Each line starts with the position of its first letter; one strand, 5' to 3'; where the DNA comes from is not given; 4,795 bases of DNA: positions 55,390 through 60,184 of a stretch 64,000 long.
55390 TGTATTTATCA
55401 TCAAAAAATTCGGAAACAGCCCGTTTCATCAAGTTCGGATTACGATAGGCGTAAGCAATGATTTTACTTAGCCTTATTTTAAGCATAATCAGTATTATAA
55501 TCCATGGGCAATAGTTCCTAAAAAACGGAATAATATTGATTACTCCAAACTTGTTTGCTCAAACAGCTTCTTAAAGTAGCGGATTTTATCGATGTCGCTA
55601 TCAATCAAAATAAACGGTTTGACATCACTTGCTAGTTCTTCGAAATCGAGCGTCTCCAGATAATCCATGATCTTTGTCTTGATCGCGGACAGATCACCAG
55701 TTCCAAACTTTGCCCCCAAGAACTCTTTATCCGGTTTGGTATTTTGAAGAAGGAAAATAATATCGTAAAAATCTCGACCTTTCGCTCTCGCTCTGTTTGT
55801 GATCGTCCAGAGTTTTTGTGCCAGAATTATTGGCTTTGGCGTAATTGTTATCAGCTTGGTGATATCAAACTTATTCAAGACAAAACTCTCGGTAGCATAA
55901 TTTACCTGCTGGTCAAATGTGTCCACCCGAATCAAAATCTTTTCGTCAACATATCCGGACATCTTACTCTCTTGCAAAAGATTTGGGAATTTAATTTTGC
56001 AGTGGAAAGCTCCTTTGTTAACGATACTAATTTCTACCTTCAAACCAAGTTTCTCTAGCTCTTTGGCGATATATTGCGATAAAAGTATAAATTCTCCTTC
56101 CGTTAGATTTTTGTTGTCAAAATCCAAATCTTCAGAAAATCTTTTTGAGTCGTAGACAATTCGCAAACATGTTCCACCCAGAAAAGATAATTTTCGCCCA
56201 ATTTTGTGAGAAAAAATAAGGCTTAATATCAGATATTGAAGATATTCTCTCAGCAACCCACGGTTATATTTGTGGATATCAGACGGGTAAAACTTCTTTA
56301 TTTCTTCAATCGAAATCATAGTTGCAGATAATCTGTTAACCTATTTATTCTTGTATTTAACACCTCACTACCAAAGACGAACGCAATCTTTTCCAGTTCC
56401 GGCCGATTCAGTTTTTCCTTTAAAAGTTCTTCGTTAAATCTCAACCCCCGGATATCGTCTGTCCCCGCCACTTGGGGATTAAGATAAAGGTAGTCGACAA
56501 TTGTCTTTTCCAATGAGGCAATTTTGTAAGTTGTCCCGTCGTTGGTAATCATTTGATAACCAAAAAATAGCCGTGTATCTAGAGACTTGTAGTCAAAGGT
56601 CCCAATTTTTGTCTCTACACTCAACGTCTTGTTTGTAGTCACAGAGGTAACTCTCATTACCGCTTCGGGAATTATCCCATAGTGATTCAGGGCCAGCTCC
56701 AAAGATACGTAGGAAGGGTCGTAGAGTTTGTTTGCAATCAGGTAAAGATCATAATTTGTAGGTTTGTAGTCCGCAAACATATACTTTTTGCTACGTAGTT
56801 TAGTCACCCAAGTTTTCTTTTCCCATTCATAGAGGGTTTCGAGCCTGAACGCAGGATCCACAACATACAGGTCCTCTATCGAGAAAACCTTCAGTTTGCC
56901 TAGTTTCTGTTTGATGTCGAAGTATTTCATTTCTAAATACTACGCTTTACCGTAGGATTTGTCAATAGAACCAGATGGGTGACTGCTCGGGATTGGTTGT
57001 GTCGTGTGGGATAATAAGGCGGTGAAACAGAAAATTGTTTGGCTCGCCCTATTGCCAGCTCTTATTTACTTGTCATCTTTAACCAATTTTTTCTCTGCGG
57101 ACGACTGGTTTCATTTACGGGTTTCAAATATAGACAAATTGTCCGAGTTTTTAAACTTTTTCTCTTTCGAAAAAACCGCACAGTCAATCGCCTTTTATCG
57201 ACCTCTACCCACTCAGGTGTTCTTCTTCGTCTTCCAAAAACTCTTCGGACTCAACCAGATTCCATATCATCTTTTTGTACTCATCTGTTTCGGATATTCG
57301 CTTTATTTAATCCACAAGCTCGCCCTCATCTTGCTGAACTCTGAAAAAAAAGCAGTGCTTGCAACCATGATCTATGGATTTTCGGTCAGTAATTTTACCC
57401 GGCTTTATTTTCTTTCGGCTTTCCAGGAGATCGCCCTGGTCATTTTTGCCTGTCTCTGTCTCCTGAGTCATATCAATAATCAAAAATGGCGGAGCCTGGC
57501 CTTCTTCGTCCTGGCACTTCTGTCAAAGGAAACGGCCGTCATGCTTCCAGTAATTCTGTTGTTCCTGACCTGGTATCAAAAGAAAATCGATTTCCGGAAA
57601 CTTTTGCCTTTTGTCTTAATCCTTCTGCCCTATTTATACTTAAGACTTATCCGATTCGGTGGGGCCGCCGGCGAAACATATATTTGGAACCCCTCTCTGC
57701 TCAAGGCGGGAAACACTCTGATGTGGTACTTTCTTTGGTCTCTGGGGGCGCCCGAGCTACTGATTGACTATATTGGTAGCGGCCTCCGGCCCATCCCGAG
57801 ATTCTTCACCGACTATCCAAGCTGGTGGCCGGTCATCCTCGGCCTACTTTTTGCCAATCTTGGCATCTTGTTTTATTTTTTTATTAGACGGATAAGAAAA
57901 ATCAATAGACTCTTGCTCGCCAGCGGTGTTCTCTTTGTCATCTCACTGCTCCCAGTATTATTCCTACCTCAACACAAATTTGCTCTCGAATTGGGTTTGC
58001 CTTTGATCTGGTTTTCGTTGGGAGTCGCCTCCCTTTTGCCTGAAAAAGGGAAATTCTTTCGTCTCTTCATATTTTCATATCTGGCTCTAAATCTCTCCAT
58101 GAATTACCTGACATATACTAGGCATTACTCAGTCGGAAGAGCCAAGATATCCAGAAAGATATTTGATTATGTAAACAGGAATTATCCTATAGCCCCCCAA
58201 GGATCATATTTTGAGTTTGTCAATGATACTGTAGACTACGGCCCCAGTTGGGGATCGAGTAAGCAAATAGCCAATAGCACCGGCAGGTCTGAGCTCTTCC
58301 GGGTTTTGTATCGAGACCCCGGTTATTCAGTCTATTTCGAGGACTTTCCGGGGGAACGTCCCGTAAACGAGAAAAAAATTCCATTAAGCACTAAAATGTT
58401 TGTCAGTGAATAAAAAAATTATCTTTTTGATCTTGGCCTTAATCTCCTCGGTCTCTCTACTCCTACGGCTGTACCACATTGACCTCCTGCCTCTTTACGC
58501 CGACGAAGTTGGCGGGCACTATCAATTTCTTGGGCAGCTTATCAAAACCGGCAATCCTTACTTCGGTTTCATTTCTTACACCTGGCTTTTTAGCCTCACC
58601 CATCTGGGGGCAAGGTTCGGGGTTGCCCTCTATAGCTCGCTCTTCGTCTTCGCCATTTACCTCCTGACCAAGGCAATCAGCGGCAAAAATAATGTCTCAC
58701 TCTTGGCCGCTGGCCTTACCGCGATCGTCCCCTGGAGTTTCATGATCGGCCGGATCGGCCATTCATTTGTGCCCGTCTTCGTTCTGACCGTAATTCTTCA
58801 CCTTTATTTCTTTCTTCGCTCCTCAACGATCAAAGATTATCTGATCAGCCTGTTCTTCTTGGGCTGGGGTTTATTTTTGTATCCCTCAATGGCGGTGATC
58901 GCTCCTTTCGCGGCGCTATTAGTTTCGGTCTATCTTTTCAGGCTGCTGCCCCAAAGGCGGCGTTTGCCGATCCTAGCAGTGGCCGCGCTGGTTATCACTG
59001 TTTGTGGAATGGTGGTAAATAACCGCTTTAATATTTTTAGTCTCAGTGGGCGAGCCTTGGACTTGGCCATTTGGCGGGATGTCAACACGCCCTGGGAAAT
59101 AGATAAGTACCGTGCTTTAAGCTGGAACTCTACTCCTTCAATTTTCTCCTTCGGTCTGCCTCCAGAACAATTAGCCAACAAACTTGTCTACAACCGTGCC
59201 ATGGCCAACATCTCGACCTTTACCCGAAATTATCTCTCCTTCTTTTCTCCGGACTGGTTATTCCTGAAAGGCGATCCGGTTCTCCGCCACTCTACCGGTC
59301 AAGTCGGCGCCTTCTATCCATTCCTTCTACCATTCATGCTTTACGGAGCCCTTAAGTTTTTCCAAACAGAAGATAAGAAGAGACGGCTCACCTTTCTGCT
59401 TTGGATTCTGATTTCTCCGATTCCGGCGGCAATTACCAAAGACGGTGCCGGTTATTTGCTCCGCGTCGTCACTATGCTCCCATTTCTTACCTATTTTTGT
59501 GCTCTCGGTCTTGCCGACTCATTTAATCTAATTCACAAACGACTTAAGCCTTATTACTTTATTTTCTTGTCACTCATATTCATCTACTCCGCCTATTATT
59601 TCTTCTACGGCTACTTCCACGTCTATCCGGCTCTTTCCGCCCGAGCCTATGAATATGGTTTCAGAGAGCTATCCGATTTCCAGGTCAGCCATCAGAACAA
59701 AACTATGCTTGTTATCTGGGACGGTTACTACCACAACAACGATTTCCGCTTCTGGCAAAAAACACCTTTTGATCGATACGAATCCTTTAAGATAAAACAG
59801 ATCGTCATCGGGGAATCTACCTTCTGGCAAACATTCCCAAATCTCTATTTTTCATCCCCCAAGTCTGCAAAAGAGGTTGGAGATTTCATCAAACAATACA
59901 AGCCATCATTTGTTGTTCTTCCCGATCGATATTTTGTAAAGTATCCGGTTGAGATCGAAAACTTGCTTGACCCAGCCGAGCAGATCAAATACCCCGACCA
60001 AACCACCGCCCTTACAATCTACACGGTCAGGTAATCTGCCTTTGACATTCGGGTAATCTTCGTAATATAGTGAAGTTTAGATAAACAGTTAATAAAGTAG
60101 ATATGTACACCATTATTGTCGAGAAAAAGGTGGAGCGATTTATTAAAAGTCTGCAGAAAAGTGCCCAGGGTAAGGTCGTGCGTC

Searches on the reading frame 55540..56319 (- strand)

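Call 45: search_protein_families(library=pfam, proteins=[window:55540-56319:-], max_evalue=0.00001)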
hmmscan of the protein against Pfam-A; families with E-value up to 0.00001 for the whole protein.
window:55540-56319:- (259 aa): 1 family
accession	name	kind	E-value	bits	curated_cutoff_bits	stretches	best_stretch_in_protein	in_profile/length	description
PF08843.17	AbiEii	-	7.7e-17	62.4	22.5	1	42-200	13-177/238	Nucleotidyl transferase AbiEii toxin, Type IV TA system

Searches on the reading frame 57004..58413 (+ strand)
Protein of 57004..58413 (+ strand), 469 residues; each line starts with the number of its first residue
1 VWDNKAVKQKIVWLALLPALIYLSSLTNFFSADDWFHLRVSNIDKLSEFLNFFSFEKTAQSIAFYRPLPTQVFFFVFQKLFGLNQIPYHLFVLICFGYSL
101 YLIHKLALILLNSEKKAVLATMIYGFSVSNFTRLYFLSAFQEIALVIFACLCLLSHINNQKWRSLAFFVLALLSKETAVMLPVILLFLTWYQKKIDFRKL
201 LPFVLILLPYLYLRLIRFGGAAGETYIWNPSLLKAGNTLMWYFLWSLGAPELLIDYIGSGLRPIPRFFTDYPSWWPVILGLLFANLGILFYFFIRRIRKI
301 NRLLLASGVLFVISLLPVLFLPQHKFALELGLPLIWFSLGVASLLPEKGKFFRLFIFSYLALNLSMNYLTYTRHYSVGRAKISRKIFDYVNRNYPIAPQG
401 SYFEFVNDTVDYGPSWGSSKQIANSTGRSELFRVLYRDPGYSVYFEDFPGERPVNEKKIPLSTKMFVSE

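Call 45: search_protein_families(library=pfam, proteins=[window:57004-58413:+], max_evalue=0.00001)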
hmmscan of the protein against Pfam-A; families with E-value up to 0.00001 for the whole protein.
window:57004-58413:+ (469 aa): 1 family
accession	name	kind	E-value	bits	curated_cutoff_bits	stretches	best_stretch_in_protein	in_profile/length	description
PF13231.12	PMT_2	-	1.5e-06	29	26.1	1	76-208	12-149/160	Dolichyl-phosphate-mannose-protein mannosyltransferase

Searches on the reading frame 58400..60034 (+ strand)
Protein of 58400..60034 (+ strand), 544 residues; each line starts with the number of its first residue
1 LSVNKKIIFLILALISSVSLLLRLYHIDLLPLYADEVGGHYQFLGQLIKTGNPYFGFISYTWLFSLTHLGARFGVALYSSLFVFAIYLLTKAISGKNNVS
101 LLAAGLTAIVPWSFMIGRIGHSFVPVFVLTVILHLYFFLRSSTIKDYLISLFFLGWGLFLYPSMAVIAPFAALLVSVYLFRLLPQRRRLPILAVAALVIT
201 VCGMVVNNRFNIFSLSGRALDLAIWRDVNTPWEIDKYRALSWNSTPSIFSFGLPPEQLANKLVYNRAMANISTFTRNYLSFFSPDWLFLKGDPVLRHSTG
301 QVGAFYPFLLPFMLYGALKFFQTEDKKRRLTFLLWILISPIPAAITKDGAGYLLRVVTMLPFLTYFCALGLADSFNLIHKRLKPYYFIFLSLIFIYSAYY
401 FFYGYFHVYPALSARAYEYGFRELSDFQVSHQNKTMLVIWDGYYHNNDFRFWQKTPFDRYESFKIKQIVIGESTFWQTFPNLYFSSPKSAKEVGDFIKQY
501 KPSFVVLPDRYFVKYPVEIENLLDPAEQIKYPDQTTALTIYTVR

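Call 45: search_protein_families(library=pfam, proteins=[window:58400-60034:+], max_evalue=0.00001)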
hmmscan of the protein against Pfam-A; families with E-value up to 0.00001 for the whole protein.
window:58400-60034:+ (544 aa): 1 family
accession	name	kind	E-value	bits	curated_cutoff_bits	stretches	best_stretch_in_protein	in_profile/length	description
PF13231.12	PMT_2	-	3.7e-07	30.9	26.1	1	62-202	15-154/160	Dolichyl-phosphate-mannose-protein mannosyltransferase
